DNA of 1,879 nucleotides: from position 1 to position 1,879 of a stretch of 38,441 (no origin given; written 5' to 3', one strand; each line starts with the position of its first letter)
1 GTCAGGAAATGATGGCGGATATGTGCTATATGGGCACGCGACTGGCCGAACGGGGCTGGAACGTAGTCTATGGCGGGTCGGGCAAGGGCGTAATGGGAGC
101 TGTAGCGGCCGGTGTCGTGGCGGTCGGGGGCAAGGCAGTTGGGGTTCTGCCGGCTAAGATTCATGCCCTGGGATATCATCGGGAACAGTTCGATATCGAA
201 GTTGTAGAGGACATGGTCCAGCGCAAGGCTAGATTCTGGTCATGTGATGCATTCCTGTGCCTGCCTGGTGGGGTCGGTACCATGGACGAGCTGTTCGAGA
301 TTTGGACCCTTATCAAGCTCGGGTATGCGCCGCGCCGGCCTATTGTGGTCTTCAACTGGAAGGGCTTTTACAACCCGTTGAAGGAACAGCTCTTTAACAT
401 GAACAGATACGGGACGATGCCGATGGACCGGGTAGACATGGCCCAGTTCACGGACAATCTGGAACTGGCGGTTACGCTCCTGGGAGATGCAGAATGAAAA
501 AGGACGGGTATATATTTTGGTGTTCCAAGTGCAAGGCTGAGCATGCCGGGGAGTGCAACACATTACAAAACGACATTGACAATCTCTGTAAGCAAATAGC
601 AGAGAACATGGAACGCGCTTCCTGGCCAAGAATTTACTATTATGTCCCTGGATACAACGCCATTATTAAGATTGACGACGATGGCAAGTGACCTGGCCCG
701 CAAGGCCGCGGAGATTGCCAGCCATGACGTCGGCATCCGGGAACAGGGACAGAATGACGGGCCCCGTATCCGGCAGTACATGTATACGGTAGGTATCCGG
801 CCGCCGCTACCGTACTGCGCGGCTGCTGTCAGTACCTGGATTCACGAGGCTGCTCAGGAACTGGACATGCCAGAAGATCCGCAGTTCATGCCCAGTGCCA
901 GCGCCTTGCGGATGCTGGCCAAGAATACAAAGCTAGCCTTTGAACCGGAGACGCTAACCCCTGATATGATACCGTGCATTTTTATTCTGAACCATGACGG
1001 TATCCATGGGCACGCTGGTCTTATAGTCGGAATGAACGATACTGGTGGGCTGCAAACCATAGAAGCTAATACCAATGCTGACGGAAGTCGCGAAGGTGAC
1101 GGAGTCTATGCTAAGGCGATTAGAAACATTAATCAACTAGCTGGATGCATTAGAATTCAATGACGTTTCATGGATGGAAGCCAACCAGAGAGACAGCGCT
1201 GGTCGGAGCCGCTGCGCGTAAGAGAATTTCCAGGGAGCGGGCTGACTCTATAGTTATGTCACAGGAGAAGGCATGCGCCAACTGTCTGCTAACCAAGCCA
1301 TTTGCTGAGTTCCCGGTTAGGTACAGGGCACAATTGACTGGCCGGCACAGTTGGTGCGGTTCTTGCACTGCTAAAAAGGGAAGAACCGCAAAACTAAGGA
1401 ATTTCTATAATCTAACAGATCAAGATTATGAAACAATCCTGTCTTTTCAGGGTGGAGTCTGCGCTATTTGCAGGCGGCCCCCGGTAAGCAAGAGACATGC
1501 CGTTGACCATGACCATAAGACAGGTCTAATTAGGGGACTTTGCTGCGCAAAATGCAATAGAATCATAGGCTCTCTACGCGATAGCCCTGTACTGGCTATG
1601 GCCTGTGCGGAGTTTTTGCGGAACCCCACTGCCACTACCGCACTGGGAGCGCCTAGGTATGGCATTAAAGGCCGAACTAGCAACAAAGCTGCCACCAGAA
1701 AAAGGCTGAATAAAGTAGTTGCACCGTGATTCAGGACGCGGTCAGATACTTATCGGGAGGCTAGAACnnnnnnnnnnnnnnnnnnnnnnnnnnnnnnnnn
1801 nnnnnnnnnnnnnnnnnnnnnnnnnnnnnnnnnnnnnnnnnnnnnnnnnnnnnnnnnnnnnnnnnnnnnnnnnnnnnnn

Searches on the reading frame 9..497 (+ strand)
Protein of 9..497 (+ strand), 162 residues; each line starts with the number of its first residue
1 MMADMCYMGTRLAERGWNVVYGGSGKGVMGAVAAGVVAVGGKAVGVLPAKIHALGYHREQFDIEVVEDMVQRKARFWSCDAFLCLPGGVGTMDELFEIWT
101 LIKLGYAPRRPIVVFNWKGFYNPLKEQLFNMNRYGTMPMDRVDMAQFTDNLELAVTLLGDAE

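Call 47: search_protein_families(library=pfam, proteins=[window:9-497:+], max_evalue=0.01)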
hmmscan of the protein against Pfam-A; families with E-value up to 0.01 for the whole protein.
window:9-497:+ (162 aa): 2 families
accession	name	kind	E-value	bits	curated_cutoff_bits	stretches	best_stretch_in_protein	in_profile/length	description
PF03641.19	Lysine_decarbox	-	1.6e-28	100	27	1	29-156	1-129/131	Possible lysine decarboxylase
PF18306.6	LDcluster4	-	1.5e-14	54.3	26.3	1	6-116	22-124/151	SLOG cluster4 family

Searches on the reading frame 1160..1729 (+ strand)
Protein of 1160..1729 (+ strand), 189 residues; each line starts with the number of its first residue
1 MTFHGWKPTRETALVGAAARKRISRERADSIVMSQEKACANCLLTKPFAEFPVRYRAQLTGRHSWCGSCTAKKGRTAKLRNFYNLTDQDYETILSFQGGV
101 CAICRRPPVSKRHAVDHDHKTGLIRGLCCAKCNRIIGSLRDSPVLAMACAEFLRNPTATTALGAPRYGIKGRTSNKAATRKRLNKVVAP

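Call 47: search_protein_families(library=pfam, proteins=[window:1160-1729:+], max_evalue=0.01)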
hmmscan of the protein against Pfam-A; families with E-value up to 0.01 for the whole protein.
window:1160-1729:+ (189 aa): 2 families
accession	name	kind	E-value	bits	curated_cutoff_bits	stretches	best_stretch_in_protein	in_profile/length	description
PF02945.21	Endonuclease_7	-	3.2e-23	81.9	23.6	1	78-154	3-81/82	Recombination endonuclease VII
PF14616.11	Rua1_C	-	0.0055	17.4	27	0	54-137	13-98/122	Transcription regulator Rua1, C-terminal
